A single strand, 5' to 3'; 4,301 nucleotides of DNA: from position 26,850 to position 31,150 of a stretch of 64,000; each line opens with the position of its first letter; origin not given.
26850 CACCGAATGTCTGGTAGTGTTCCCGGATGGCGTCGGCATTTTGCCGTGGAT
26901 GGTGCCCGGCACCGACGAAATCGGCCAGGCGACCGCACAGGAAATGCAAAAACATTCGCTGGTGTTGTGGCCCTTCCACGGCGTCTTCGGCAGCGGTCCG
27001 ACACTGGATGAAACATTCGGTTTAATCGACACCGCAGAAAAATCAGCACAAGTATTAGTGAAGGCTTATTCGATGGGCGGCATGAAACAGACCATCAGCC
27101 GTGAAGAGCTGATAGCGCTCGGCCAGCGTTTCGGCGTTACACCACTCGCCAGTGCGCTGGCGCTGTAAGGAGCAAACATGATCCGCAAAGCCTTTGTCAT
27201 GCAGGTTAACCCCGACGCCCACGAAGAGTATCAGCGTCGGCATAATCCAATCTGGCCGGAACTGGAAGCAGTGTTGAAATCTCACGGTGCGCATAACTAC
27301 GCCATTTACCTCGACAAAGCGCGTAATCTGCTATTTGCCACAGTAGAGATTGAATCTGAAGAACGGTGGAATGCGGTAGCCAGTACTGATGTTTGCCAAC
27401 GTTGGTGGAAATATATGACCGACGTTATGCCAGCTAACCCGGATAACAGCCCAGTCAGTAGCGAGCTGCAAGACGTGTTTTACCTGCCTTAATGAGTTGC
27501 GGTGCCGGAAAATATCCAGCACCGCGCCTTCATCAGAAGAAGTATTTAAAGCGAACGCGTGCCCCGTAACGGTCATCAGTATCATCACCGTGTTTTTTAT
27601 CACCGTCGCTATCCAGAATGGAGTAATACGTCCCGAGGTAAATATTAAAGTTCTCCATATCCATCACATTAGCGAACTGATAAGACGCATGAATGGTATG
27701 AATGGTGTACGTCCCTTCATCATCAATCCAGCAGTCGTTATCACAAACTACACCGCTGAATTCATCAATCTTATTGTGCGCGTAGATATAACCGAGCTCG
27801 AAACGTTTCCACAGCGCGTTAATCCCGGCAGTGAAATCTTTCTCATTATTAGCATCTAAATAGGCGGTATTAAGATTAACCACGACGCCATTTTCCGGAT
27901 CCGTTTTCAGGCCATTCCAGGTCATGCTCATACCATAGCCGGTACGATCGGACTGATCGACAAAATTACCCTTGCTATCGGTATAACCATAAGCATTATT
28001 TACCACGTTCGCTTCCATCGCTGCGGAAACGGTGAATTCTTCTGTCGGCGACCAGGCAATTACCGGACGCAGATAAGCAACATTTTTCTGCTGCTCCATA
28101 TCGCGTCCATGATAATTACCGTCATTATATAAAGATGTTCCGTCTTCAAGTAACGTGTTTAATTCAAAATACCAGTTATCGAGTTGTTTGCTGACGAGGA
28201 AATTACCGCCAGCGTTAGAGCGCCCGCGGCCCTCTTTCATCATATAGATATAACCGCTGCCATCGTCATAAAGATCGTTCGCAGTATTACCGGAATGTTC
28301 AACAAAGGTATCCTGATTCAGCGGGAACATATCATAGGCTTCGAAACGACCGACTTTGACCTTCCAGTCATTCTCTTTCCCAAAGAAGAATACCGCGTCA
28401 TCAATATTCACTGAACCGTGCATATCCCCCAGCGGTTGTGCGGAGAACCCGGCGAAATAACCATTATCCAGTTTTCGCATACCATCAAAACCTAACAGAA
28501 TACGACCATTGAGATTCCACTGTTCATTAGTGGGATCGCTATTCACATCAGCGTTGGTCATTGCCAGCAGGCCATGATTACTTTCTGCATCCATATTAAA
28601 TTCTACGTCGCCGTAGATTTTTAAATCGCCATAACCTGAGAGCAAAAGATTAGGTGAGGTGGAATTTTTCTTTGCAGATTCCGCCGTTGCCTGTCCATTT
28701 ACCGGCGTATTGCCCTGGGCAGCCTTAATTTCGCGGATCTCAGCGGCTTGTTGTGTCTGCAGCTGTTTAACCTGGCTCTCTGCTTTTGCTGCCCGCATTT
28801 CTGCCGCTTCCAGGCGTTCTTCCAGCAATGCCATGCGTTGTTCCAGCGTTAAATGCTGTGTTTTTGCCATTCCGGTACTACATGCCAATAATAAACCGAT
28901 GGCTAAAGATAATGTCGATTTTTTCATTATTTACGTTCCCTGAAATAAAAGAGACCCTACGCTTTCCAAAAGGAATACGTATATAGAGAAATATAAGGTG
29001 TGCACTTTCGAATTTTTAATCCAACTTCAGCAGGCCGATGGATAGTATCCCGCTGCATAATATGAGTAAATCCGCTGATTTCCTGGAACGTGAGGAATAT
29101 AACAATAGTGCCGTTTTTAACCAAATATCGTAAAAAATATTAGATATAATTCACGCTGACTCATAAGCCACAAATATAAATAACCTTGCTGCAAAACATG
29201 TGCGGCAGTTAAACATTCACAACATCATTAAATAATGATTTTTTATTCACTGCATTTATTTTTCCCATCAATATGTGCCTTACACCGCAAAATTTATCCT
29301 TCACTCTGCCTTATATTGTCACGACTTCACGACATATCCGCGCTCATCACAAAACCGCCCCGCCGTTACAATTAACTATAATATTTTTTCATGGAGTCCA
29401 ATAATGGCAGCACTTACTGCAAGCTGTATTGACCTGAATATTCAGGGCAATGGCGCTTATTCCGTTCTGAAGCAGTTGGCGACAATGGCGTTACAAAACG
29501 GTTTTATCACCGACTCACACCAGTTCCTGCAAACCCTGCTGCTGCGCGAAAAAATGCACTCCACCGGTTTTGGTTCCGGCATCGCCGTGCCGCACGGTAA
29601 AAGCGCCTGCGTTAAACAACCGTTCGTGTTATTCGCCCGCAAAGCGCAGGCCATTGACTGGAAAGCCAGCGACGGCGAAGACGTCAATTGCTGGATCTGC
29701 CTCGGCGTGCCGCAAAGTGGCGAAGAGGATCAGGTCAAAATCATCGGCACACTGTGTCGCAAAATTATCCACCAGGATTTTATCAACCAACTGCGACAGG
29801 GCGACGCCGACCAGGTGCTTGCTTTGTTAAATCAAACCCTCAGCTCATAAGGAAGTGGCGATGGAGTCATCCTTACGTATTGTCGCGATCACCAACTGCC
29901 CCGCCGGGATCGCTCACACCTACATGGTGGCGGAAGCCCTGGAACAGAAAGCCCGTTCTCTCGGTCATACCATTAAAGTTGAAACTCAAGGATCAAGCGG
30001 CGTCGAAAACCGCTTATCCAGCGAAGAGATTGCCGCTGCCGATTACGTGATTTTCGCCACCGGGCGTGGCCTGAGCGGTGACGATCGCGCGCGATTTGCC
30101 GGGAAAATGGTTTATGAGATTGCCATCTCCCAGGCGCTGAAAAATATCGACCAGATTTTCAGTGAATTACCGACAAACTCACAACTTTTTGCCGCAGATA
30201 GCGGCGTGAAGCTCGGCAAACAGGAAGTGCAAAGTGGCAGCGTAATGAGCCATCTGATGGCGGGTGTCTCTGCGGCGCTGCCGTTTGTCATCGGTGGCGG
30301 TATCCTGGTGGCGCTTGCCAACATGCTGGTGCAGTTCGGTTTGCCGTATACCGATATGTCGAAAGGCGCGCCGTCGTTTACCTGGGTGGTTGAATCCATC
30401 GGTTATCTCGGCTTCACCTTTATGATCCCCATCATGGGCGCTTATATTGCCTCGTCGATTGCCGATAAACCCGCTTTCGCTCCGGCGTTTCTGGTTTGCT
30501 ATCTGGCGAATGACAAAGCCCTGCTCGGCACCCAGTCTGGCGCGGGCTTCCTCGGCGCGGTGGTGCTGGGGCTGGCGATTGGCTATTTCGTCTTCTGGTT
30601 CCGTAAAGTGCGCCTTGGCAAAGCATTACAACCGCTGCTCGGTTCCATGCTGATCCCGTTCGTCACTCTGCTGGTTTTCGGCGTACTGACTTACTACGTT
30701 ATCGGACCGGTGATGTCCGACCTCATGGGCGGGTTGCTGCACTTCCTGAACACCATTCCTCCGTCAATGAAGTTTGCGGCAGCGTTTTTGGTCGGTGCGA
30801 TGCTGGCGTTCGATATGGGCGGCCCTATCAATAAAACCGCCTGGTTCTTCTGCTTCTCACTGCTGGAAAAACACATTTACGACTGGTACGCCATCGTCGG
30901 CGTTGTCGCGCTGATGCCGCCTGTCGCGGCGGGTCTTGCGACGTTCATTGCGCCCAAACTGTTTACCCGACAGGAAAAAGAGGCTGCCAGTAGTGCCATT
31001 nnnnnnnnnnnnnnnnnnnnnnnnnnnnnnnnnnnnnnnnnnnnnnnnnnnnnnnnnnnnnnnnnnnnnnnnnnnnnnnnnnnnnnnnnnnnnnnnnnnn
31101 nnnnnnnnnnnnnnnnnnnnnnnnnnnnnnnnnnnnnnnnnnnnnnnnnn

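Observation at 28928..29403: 475-bp AT-rich divergent control region between porin gene and frvA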

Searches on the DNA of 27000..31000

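Call 5: search_rna_families(source=window, start=27000, end=31000, threshold=evalue, max_evalue=1)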
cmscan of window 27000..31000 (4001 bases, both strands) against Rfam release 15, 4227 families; matches with E-value up to 1: 0.
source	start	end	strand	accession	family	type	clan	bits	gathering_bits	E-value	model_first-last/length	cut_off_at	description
